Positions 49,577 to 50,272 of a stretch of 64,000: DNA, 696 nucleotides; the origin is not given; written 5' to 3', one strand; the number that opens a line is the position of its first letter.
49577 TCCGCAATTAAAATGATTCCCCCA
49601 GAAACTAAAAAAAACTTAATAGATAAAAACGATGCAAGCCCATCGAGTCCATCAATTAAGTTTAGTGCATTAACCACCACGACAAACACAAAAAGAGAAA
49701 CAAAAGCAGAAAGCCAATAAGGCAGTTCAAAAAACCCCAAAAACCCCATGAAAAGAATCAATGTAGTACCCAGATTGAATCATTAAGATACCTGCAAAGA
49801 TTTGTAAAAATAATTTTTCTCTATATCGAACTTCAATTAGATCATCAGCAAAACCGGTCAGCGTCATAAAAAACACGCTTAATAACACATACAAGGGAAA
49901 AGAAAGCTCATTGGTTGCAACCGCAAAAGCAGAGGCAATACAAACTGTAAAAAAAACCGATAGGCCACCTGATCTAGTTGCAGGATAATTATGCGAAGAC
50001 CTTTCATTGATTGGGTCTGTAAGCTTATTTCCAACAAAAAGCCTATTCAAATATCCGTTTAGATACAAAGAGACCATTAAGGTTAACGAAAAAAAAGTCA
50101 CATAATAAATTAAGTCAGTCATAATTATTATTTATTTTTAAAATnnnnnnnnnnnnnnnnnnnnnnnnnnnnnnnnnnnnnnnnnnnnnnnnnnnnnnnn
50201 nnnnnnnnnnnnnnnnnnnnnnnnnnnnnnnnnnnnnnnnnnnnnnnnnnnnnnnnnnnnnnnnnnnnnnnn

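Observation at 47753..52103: Divergent paralog pair of 'inverted ToxR-like' membrane proteins flanking a WecA-family gene beside an orphan UpxY antiterminator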

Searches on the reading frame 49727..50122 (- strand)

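Call 3: search_protein_families(library=pfam, proteins=[window:49727-50122:-], max_evalue=1)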
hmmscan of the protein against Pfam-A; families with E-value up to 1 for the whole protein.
window:49727-50122:- (131 aa): 3 families
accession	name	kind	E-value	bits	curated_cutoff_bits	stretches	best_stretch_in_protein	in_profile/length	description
PF00953.26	Glycos_transf_4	-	8.6e-07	29.5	27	1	77-129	2-55/160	Glycosyl transferase family 4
PF03616.19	Glt_symporter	-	0.0016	17.7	26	1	27-116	15-107/368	Sodium/glutamate symporter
PF21904.1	CAND6-7_N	-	0.063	13.9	27.4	1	23-64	78-119/132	CAND6/7, N-terminal domain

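Call 4: search_protein_families(library=ncbifam, proteins=[window:49727-50122:-], max_evalue=1)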
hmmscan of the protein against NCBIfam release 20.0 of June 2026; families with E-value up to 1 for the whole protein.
window:49727-50122:- (131 aa): 3 families
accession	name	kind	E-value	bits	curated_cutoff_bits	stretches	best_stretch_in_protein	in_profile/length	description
TIGR02380.1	ECA_wecA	exception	3.2e-08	33.1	326.05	1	32-129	25-121/346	UDP-N-acetylglucosamine--undecaprenyl-phosphate N-acetylglucosaminephosphotransferase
NF053644.1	MraY_archaea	equivalog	0.00017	21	450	1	11-102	1-90/340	pseudomurein biosynthesis MraY family phospho-N-acetylmuramoyl-pentapeptide-transferase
TIGR00210.1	gltS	equivalog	0.0044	15.8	310.75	1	28-117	16-108/398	sodium/glutamate symporter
